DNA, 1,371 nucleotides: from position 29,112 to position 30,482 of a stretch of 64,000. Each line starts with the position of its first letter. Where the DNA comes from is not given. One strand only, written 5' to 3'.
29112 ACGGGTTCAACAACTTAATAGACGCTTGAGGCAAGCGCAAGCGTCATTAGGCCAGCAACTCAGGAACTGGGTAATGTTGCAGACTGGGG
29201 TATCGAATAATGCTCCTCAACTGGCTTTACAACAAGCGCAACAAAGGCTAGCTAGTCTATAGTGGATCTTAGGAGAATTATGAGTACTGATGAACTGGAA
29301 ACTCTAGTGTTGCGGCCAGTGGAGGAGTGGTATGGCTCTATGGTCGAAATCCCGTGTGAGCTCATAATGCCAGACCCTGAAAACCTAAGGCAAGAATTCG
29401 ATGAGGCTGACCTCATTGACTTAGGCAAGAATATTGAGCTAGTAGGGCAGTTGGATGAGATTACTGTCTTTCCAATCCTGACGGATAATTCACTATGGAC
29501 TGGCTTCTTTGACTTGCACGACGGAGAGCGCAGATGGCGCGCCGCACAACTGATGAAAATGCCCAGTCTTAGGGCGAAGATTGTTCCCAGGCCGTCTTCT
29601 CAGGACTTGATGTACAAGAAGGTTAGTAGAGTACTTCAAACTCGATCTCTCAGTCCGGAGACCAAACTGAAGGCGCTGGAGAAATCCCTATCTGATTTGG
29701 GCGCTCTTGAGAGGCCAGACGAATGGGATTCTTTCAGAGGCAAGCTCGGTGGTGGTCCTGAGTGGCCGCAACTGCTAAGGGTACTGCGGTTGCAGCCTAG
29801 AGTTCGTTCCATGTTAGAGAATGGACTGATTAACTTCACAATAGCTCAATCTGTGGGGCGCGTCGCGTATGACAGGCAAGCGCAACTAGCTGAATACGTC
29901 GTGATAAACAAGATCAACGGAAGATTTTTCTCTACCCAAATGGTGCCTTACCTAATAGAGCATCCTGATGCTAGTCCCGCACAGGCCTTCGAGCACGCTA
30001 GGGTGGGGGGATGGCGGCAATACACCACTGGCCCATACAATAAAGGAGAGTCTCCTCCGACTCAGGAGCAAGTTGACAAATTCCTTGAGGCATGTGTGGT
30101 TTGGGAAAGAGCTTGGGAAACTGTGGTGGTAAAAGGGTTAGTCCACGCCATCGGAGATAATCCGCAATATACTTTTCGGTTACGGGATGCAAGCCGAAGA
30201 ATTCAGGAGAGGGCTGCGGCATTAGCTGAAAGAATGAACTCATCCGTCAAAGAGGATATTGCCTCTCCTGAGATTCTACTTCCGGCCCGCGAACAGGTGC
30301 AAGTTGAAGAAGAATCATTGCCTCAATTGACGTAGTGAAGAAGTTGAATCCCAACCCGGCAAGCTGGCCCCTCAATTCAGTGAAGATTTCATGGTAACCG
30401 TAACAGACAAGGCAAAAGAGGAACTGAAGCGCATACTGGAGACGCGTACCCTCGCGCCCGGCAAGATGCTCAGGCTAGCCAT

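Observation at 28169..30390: Low-GC two-gene islet: unrecognisable Q-rich protein plus divergent ParB/Srx-fold protein, with no ParA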

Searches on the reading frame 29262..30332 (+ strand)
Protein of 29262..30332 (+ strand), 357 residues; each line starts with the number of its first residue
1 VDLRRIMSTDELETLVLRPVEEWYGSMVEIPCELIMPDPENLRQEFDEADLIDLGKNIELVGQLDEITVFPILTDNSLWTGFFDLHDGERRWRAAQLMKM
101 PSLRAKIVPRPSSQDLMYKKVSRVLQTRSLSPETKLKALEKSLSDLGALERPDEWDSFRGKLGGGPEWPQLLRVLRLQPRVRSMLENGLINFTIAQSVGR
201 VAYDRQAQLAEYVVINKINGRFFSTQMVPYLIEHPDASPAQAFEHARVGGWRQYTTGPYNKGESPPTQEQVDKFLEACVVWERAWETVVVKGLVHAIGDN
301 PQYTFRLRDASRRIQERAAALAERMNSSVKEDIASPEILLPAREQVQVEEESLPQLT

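Call 4: search_protein_families(library=pfam, proteins=[window:29262-30332:+], max_evalue=1)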
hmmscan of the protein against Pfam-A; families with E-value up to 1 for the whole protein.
window:29262-30332:+ (357 aa): 2 families
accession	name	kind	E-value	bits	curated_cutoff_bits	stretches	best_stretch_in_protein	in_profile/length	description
PF02195.25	ParB_N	-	2.1e-07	31.3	26.3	1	27-105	3-75/95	ParB N-terminal domain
PF17762.8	HTH_ParB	-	0.013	16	22.6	1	171-220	40-90/102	ParB HTH domain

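Call 5: search_protein_families(library=phrogs, proteins=[window:29262-30332:+], max_evalue=1)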
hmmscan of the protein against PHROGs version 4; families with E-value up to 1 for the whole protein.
window:29262-30332:+ (357 aa): 6 families
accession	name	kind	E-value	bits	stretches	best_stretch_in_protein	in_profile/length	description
phrog_4715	-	DNA, RNA and nucleotide metabolism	6.3e-12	45.7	1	26-140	146-253/630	ParB-like partition protein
phrog_3264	-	DNA, RNA and nucleotide metabolism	2.2e-06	28.5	1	25-108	47-122/337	ParB-like partition protein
phrog_18726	-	unknown function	2.5e-05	24.2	1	29-100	5-85/572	-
phrog_6218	-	DNA, RNA and nucleotide metabolism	0.0035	17.5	1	28-108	6-79/506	ParB-like partition protein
phrog_1033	-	DNA, RNA and nucleotide metabolism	0.074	13.8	1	41-138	48-144/334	ParB-like partition protein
phrog_15982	-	unknown function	0.51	10.2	0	49-97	47-91/453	-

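Call 6: search_protein_families(library=padloc, proteins=[window:29262-30332:+], max_evalue=1)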
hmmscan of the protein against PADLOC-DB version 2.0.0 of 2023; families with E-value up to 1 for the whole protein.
window:29262-30332:+ (357 aa): 0 families

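Call 7: search_protein_families(library=ncbifam, proteins=[window:29262-30332:+], max_evalue=1)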
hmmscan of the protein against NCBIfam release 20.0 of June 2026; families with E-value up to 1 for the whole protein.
window:29262-30332:+ (357 aa): 3 families
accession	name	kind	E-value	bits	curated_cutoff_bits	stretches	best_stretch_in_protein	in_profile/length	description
TIGR00180.1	parB_part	domain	9.7e-09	35.2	58.45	1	27-114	5-88/186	ParB/RepB/Spo0J family partition protein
TIGR04285.1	nucleoid_noc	exception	1.5e-06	27.8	315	1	27-107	2-75/255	nucleoid occlusion protein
TIGR03734.1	PRTRC_parB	hypoth_equivalog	0.016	13.8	278.6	1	40-96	6-58/555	PRTRC system ParB family protein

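Call 11: find_homologous_proteins(query=window:29262-30332:+, max_evalue=0.001)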
Query window:29262-30332:+ (357 aa): 248 proteins with E <= 0.001 among 8000 candidates; the best 120 are listed.
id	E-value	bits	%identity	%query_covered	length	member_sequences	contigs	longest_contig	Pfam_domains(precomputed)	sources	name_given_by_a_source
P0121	7.7e-232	787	100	98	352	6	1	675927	PF02195.27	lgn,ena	-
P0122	1.6e-209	713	89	98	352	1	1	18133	PF02195.27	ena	-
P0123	1.2e-207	707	88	98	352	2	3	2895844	PF02195.27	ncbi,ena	-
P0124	1.2e-200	684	86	98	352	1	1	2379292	PF02195.27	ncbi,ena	-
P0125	2.7e-200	683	85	98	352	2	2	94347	PF02195.27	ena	-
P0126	5.2e-197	672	86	95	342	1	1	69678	PF02195.27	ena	-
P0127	8.1e-183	625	85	90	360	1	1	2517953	PF02195.27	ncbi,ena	-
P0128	2.3e-178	611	80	91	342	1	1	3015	PF02195.27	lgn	-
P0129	6.9e-177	606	79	94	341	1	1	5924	PF02195.27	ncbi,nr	ncbi:MAG: ParB N-terminal domain-containing protein [Dehalococcoidia bacterium]|nr:ParB N-terminal d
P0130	8.0e-176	602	77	97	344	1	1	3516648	PF02195.27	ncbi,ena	-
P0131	9.6e-176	602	79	95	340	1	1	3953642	PF02195.27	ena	-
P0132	2.0e-175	601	76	95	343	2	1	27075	PF02195.27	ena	-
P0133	5.6e-175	600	76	97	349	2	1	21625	PF02195.27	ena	-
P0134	8.2e-175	599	76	95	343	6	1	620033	PF02195.27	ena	-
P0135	8.9e-175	599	77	95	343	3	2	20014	PF02195.27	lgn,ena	-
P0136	2.4e-174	597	78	95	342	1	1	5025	PF02195.27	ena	-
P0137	9.4e-174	596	77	95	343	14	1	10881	PF02195.27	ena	-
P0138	1.6e-173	595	76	95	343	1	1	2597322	PF02195.27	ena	-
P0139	1.9e-173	595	76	95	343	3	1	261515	PF02195.27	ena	-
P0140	7.5e-173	593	77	94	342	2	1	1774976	PF02195.27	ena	-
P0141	9.7e-173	592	75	95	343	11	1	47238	PF02195.27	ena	-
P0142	1.8e-172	591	75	95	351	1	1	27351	PF02195.27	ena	-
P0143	3.0e-172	591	76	95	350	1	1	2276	PF02195.27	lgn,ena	-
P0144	3.3e-172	590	77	95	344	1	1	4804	PF02195.27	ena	-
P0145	2.8e-170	584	76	95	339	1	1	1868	PF02195.27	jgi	jgi:hypothetical protein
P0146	9.4e-170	582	75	95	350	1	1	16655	PF02195.27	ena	-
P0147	1.1e-169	582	74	95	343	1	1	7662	PF02195.27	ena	-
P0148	2.6e-169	581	75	95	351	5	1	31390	PF02195.27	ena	-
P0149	6.4e-169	580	75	93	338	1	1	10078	PF02195.27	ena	-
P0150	9.6e-169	579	76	95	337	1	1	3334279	PF02195.27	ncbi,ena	-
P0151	4.2e-167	574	74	95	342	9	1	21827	PF02195.27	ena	-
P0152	4.7e-167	573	75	95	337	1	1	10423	PF02195.27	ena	-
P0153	5.8e-167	573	74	95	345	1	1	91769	PF02195.27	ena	-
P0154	4.1e-166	570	73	94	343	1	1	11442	PF02195.27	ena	-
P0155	7.4e-166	570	74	91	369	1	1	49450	PF02195.27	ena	-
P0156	4.5e-165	567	75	93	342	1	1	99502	PF02195.27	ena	-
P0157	7.4e-165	566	69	98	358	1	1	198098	PF02195.27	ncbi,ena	-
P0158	7.7e-165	566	72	94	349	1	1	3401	PF02195.27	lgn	-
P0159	1.1e-164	566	74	91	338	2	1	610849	PF02195.27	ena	-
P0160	1.6e-164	565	72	94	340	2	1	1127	PF02195.27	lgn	-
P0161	4.0e-164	564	72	95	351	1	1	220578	PF02195.27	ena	-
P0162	5.6e-164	563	76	90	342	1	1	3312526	PF02195.27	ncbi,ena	-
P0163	7.8e-164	563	71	94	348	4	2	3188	PF02195.27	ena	-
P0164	3.2e-163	561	73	92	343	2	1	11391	PF02195.27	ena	-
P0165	4.6e-163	560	74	91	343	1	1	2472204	PF02195.27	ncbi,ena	-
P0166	8.9e-163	559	72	95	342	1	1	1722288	PF02195.27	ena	-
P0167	4.8e-162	557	72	94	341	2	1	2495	PF02195.27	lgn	-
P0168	9.8e-162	556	74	90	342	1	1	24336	PF02195.27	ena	-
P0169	1.4e-161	555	73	95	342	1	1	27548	PF02195.27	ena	-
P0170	1.6e-161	555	73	90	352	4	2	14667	PF02195.27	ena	-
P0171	4.0e-161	554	71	95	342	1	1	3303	PF02195.27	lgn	-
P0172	5.9e-161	553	74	90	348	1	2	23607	PF02195.27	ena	-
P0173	1.3e-160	552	72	94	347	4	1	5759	PF02195.27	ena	-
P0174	9.7e-160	549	71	95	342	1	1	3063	PF02195.27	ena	-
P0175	3.7e-159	548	72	95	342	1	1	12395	PF02195.27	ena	-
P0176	5.0e-159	547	72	95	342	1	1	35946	PF02195.27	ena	-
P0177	6.4e-158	543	72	90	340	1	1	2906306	PF02195.27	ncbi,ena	-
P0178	1.8e-157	542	71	93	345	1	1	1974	PF02195.27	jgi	jgi:ParB/RepB/Spo0J family partition protein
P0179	3.6e-157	541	70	94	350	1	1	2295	PF02195.27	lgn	-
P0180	3.7e-157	541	72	88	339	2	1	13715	PF02195.27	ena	-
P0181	4.2e-157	541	74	91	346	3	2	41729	PF02195.27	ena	-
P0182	9.4e-157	540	69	93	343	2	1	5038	PF02195.27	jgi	-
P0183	2.3e-156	538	70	94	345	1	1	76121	PF02195.27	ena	-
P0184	4.2e-156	537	71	87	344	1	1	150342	PF02195.27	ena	-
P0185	6.3e-155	534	68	95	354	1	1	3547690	PF02195.27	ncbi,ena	-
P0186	5.9e-153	527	68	95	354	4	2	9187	PF02195.27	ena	-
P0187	1.0e-152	526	65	95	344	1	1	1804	PF02195.27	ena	-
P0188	1.6e-152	526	67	97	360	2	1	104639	PF02195.27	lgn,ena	-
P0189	1.4e-150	519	66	91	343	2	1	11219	PF02195.27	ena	-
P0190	2.0e-150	519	66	92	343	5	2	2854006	PF02195.27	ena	-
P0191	2.3e-150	519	69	90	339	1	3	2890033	PF02195.27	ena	-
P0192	1.4e-149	516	68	90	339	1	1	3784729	PF02195.27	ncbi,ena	-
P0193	3.5e-148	511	64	93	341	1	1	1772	PF02195.27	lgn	-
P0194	2.2e-147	509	63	95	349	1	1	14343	PF02195.27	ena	-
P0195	3.6e-147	508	65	91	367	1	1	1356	PF02195.27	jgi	jgi:ParB family chromosome partitioning protein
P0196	5.6e-147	507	67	93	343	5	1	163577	PF02195.27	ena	-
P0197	1.3e-146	506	65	93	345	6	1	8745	PF02195.27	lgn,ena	-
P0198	1.4e-146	506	66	89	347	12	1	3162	PF02195.27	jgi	-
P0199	1.8e-146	506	64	91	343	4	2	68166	PF02195.27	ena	-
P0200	2.2e-146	506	64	95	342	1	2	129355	PF02195.27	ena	-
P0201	2.5e-146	505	64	92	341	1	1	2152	PF02195.27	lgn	-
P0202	3.0e-146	505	64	98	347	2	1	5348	PF02195.27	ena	-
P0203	4.1e-146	505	66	92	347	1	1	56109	PF02195.27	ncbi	ncbi:ParB/RepB/Spo0J family partition protein [Chloroflexota bacterium]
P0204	4.9e-146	504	66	95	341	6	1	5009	PF02195.27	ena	-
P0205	8.6e-146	504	66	90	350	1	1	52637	PF02195.27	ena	-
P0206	1.3e-145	503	67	90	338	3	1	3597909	PF02195.27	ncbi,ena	-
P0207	1.7e-145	503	68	90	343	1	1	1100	PF02195.27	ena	-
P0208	2.1e-145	502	65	90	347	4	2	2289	PF02195.27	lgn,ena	-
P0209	3.3e-145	502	66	90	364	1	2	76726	PF02195.27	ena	-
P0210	4.1e-145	501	65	92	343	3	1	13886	PF02195.27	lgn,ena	-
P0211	5.0e-145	501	64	94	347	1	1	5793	PF02195.27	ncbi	-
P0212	2.3e-144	499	65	95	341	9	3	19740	PF02195.27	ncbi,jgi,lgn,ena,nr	ncbi:MAG: ParB/RepB/Spo0J family partition protein [Chloroflexi bacterium]|nr:ParB/RepB/Spo0J family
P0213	2.4e-144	499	65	92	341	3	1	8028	PF02195.27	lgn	-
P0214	4.3e-144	498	62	94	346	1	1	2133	PF02195.27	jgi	-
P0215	6.7e-144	497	67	89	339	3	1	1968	PF02195.27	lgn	-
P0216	1.2e-143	497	66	91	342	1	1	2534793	PF02195.27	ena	-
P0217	1.3e-143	496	64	89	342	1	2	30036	PF02195.27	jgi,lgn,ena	-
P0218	1.4e-143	496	65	92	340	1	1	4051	PF02195.27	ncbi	-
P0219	1.6e-143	496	65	90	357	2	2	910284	PF02195.27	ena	-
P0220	1.7e-143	496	61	94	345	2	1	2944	PF02195.27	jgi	-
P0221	2.2e-143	496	65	92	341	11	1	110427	PF02195.27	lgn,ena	-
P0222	2.5e-143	495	65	91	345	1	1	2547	PF02195.27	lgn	-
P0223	5.8e-143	494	65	86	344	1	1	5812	PF02195.27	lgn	-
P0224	1.0e-142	493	65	89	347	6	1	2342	PF02195.27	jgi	-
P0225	1.2e-142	493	63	92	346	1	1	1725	PF02195.27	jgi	jgi:ParB-like chromosome segregation protein Spo0J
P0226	1.9e-142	493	62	93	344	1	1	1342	PF02195.27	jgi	jgi:ParB-like chromosome segregation protein Spo0J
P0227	2.7e-142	492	65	90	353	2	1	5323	PF02195.27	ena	-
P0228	5.7e-142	491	62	91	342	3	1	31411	PF02195.27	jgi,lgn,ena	-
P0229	6.4e-142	491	64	93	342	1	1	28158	PF02195.27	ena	-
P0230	7.1e-142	491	65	89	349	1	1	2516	PF02195.27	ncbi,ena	-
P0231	1.6e-141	490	62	93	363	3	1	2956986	PF02195.27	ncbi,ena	-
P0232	3.6e-141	488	65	90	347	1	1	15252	PF02195.27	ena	-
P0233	5.9e-141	488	62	92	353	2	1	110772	PF02195.27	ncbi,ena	-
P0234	7.9e-141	487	63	91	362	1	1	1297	PF02195.27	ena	-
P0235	8.2e-141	487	63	92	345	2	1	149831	PF02195.27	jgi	-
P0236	2.5e-140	486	60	94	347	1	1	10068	PF02195.27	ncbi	ncbi:hypothetical protein ES707_09796 [subsurface metagenome]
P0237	3.5e-140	485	64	90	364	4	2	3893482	PF02195.27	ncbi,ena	-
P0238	7.8e-140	484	61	91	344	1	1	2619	PF02195.27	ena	-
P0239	1.4e-139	483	63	91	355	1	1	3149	PF02195.27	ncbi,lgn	-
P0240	4.2e-139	482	61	93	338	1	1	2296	PF02195.27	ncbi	ncbi:MAG: ParB/RepB/Spo0J family partition protein [Eubacteriales bacterium]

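Call 27: predict_structure(alignment_id=A2)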
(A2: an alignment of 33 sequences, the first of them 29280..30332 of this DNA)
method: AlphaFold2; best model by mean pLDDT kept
length: 351 residues; sequences in the alignment: 33
mean_pLDDT: 80.8   pTM: 0.50
mean pLDDT of the five models: 80.8, 78.2, 77.6, 76.6, 76.0
residues with pLDDT >= 90: 135; 70-90: 163; 50-70: 11; < 50: 42
segments of 3 or more residues with pLDDT < 50: 1-3, 245-253, 324-351
pLDDT, mean of each block of 10 residues (from residue 1): 68 88 93 79 91 89 90 90 92 93 85 82 86 90 90 83 93 95 93 95 94 87 92 88 50 54 78 83 77 84 87 84 44 32 31 35
secondary structure, 60 per line:
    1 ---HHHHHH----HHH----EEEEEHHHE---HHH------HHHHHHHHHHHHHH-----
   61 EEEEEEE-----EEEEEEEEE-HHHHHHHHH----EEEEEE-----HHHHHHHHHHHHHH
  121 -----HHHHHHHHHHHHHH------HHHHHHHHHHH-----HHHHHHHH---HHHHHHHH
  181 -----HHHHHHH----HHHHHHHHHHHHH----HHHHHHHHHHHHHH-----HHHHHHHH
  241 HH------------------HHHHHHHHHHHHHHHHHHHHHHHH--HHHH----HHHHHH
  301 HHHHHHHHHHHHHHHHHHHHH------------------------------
elements in order: H4-9 E21-25 H42-55 E61-67 E73-81 H83-91 E96-101 H107-120 H126-139 H146-156 H162-169 H173-180 H186-192 H197-209 H214-227 H233-242 H261-284 H287-290 H295-321

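Call 30: search_solved_structures(query=A2, max_evalue=0.01, show_alignments=3)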
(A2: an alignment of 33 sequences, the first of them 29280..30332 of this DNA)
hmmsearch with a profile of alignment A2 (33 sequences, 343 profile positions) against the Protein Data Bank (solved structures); distinct sequences matched with E-value up to 0.01: 10.
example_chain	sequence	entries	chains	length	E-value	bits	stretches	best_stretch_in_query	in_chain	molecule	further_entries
4umk_A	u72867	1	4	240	8.2e-09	38.1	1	6-215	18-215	PROBABLE CHROMOSOME-PARTITIONING PROTEIN PARB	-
6t1f_A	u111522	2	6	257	9.2e-09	37.9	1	17-98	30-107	Chromosome-partitioning protein ParB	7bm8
6sdk_A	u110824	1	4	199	1.5e-08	37.2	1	20-217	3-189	Stage 0 sporulation protein J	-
7bnk_A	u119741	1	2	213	4e-07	32.5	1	21-208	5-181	ParB family protein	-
7bnr_A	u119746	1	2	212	4.9e-07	32.2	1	21-208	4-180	ParB family protein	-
7ng0_A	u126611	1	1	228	6.1e-07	31.9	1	20-215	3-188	Nucleoid occlusion protein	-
7nfu_A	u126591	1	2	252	6.2e-07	31.9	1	19-214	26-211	Nucleoid occlusion protein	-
1vz0_A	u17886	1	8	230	7.9e-07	31.5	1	21-192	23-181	Chromosome-partitioning protein Spo0J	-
7ol9_A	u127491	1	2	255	1.3e-06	30.8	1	19-190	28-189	Nucleoid occlusion protein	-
7o0n_A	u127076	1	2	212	3.9e-06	29.2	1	21-208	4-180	ParB family protein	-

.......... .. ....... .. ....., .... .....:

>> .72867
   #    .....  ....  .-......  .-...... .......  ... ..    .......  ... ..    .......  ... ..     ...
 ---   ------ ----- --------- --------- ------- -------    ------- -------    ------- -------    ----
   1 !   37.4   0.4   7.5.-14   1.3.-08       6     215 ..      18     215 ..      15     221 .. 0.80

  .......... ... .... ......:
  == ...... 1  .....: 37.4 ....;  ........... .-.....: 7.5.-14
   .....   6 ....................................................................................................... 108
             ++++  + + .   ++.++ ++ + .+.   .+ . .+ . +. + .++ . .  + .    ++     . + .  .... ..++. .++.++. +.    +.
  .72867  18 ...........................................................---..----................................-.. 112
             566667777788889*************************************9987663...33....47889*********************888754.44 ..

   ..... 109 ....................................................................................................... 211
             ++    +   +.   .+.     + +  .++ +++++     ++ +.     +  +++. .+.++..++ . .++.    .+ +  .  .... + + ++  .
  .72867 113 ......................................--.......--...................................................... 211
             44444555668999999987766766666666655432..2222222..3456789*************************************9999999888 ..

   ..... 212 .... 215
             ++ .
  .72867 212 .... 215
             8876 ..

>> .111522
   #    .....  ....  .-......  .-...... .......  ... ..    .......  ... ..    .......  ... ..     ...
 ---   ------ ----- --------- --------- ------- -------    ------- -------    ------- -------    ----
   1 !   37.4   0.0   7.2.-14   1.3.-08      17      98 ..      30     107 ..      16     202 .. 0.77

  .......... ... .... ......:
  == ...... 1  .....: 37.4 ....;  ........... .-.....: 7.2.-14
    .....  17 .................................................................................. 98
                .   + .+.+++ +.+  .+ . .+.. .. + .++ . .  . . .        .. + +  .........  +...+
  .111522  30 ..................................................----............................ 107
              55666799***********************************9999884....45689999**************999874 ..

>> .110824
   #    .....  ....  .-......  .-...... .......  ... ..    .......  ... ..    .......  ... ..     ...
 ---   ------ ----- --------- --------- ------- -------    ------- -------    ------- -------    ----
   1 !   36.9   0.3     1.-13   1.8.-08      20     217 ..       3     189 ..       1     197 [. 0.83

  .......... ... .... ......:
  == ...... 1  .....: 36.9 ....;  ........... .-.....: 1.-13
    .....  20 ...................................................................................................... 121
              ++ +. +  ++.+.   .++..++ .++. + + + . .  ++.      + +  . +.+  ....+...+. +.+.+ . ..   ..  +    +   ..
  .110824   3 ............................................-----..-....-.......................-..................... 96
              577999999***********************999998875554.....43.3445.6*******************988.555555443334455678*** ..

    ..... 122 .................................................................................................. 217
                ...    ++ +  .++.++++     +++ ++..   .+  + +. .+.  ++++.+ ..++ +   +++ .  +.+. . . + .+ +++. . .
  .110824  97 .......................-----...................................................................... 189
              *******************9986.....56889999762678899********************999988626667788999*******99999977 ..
